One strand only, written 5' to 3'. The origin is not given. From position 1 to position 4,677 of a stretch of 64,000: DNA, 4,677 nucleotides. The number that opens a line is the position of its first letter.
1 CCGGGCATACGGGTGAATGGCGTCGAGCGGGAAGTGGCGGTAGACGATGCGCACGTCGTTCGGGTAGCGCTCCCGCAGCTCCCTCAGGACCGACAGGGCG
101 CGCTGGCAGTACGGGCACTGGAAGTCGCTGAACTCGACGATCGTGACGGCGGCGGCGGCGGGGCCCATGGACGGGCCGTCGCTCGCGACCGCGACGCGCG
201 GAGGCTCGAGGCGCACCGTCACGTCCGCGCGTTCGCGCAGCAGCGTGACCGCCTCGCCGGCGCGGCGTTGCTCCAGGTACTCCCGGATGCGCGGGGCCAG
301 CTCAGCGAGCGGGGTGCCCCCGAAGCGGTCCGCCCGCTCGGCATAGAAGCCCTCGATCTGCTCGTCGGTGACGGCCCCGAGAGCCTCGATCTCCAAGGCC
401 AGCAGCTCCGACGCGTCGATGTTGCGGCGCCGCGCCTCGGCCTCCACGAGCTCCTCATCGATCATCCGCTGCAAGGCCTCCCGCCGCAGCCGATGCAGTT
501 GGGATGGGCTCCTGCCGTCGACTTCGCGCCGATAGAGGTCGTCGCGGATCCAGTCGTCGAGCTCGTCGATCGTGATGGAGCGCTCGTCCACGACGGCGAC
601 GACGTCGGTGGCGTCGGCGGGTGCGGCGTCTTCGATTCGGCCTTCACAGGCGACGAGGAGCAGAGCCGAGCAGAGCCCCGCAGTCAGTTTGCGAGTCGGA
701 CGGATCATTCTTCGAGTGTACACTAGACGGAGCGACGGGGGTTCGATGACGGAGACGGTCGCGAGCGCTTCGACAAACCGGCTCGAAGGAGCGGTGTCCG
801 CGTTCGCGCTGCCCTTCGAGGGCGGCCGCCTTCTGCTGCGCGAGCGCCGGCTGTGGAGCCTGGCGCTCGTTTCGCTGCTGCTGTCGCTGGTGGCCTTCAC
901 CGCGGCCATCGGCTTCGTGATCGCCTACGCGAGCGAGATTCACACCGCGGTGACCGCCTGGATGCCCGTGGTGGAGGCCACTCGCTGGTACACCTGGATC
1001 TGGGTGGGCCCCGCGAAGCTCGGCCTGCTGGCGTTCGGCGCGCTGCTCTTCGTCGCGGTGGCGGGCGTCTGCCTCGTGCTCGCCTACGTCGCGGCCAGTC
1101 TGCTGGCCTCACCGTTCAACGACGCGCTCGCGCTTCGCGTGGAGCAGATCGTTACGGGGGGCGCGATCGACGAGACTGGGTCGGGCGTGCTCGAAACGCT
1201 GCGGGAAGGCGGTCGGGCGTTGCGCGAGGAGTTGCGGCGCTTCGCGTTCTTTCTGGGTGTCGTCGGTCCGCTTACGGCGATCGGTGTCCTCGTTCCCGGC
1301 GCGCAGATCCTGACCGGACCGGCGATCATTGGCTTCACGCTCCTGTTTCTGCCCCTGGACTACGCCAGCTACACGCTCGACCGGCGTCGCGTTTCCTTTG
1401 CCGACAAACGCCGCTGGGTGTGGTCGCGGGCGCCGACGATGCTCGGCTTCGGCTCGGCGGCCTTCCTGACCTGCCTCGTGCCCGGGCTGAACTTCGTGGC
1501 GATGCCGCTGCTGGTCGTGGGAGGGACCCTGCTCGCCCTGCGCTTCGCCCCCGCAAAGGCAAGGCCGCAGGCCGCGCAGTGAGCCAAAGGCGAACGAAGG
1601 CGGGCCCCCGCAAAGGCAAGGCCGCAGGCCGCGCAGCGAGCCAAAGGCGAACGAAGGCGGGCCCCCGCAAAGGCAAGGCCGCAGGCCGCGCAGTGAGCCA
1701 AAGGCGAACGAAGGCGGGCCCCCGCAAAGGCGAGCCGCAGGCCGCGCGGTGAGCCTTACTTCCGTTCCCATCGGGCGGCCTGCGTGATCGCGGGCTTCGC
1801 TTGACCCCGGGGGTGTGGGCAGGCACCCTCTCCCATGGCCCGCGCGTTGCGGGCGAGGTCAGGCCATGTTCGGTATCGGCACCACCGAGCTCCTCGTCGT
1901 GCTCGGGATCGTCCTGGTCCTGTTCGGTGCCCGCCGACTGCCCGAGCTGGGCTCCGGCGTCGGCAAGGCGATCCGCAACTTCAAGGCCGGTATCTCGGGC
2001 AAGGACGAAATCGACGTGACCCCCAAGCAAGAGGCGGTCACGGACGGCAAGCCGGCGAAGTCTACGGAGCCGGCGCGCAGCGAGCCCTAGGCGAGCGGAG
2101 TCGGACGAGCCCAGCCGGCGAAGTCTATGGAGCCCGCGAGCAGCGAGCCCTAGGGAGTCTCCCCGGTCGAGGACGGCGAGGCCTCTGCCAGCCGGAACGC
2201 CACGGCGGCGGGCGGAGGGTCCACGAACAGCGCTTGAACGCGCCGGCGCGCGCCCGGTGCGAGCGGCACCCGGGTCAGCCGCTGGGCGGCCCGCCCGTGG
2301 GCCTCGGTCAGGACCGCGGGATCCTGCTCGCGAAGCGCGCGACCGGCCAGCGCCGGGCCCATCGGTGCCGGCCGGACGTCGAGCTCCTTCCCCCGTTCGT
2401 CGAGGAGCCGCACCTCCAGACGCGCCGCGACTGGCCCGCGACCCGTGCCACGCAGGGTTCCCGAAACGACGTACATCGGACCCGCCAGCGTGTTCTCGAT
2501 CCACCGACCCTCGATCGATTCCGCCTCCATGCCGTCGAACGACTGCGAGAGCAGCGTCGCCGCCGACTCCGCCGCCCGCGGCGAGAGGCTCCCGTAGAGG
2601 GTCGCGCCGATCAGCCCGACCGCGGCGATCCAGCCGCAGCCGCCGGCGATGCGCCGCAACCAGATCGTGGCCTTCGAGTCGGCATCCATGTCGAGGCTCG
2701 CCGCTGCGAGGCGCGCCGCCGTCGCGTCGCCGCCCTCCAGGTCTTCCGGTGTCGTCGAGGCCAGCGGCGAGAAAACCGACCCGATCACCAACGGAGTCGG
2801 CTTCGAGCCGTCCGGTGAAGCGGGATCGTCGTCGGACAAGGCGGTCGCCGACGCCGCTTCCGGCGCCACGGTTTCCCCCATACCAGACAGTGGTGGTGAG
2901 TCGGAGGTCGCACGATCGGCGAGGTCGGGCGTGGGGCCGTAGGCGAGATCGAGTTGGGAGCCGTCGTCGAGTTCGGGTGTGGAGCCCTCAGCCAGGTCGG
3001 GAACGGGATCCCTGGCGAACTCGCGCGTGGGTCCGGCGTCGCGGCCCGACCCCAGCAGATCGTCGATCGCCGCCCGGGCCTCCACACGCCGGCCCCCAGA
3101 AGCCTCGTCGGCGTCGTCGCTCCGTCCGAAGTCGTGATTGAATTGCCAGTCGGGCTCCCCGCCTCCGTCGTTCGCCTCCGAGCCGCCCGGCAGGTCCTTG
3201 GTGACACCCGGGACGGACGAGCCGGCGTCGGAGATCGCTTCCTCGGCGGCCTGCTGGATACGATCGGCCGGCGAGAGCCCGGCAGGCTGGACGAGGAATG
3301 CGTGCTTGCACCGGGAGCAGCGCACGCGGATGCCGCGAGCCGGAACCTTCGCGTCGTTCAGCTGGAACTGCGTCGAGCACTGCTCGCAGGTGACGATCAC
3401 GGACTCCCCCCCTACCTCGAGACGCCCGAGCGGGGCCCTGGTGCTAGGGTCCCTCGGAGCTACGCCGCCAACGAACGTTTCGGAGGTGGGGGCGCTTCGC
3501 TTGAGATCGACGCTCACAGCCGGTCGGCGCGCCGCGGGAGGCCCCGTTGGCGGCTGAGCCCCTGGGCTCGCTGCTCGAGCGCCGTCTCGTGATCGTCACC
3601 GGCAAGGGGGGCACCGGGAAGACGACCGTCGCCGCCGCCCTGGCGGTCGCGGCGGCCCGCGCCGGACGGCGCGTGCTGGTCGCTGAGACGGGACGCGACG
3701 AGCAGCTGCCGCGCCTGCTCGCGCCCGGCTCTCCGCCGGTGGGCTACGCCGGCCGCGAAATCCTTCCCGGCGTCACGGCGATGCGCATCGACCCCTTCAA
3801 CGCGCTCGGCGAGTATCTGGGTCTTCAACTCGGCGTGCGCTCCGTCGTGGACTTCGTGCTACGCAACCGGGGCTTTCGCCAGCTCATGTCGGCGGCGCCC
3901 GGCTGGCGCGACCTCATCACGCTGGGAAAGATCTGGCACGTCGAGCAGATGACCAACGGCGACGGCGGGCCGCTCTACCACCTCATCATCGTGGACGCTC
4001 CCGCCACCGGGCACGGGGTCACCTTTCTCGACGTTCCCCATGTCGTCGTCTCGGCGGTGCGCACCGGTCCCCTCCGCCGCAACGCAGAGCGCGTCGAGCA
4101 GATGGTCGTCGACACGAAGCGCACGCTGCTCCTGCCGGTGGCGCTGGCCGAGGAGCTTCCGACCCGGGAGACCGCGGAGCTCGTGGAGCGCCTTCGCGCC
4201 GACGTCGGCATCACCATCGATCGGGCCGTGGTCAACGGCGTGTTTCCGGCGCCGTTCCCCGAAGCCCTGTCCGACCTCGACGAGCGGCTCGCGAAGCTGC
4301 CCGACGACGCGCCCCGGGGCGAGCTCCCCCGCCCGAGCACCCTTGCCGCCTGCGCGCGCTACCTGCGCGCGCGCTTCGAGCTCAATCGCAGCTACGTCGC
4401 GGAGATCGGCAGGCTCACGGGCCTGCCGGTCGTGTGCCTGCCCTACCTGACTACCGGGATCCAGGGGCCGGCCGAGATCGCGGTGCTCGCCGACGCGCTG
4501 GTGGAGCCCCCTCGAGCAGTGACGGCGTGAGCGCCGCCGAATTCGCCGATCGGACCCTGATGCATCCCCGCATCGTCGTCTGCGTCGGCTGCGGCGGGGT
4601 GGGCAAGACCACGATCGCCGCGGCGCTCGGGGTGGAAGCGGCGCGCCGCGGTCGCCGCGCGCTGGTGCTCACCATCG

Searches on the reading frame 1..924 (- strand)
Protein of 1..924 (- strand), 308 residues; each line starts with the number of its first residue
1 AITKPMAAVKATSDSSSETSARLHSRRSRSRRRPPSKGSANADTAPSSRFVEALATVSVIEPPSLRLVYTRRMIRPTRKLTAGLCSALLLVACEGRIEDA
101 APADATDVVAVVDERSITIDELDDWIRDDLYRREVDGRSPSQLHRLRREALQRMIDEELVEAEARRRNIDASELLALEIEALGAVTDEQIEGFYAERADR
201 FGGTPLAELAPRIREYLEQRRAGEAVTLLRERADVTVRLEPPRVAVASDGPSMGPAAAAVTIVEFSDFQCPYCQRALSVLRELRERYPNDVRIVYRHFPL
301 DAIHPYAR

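Call 64: search_protein_families(library=pfam, proteins=[window:1-924:-], max_evalue=0.0001)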
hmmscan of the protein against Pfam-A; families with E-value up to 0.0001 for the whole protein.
window:1-924:- (308 aa): 3 families
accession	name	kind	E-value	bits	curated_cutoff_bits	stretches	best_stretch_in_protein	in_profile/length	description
PF01323.26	DSBA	-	6.6e-11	42.8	25.6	1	261-303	1-42/191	DSBA-like thioredoxin domain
PF13462.12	Thioredoxin_4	-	4.5e-09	37.2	23.2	1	250-303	5-60/165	Thioredoxin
PF13624.11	SurA_N_3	-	1.1e-06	29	27.2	1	106-173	38-110/162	SurA-like N-terminal domain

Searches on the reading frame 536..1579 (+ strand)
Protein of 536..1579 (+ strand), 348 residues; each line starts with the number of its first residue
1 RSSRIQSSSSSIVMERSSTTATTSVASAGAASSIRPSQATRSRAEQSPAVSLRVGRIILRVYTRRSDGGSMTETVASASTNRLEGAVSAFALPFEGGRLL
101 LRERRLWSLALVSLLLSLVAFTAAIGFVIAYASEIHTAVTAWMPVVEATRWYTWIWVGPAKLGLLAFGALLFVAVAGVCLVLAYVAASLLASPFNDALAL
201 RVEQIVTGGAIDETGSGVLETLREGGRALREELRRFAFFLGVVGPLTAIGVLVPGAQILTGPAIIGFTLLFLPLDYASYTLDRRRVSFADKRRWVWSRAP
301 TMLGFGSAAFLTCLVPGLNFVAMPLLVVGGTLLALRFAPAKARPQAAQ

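Call 64: search_protein_families(library=pfam, proteins=[window:536-1579:+], max_evalue=0.0001)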
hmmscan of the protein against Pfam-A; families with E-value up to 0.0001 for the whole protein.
window:536-1579:+ (348 aa): 1 family
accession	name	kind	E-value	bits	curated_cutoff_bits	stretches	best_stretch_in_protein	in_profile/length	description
PF07264.17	EI24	-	1.1e-29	104.5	32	1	94-324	3-199/199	Sulfate transporter CysZ/Etoposide-induced protein 2.4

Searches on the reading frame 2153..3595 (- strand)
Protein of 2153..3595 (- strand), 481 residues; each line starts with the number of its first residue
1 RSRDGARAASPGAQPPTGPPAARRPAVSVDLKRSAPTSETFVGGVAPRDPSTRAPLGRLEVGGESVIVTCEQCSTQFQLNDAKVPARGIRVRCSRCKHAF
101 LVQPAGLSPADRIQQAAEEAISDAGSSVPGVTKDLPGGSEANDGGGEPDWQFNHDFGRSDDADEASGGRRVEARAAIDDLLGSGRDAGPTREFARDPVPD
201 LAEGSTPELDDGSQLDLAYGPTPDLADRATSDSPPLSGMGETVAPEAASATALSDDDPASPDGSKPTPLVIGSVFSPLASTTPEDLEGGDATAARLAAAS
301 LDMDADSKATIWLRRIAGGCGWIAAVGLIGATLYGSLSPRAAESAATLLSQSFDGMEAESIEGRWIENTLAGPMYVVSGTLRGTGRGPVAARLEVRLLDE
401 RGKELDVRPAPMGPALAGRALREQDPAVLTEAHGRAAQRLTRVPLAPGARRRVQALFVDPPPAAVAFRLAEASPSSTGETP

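Call 64: search_protein_families(library=pfam, proteins=[window:2153-3595:-], max_evalue=0.0001)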
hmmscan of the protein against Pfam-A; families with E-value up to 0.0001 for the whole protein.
window:2153-3595:- (481 aa): 3 families
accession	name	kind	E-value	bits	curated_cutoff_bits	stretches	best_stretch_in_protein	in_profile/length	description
PF13717.11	Zn_ribbon_4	-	6.5e-13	48.8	30.3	1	67-100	2-35/36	zinc-ribbon domain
PF13719.11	Zn_ribbon_5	-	2.9e-08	33.8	29.3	1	67-101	2-36/37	zinc-ribbon domain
PF11906.13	DUF3426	-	3.4e-05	24.4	27.7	1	356-469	49-145/147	Protein of unknown function (DUF3426)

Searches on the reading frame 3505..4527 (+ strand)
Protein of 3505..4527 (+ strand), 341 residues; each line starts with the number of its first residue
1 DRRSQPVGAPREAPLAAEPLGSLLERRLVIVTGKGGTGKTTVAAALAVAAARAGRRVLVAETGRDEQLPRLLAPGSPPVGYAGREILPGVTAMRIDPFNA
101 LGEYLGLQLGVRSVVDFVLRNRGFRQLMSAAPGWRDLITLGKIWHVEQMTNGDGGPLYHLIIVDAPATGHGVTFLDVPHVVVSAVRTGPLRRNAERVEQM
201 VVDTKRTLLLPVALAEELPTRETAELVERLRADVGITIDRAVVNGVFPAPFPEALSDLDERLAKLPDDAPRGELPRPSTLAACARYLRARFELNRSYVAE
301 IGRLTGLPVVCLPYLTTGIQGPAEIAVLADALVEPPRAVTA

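Call 64: search_protein_families(library=pfam, proteins=[window:3505-4527:+], max_evalue=0.0001)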
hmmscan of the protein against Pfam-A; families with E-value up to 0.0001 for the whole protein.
window:3505-4527:+ (341 aa): 6 families
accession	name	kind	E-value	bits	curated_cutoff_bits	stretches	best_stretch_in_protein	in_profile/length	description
PF02374.21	ArsA_ATPase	-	1.2e-20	74.4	24.3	1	27-184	2-151/305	Anion-transporting ATPase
PF01656.29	CbiA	-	2.9e-10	40.6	25.4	1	28-145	1-54/125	CobQ/CobB/MinD/ParA nucleotide binding domain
PF13614.12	AAA_31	-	3.1e-05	24.4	27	1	28-61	4-37/177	AAA domain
PF13481.12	AAA_25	-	3.2e-05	24.1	27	1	23-59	30-65/195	AAA domain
PF20720.3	nSTAND3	-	3.8e-05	23.9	27.2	1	23-60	14-51/155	Novel STAND NTPase 3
PF10609.15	ParA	-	3.9e-05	23.7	27.1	1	26-59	4-37/246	NUBPL iron-transfer P-loop NTPase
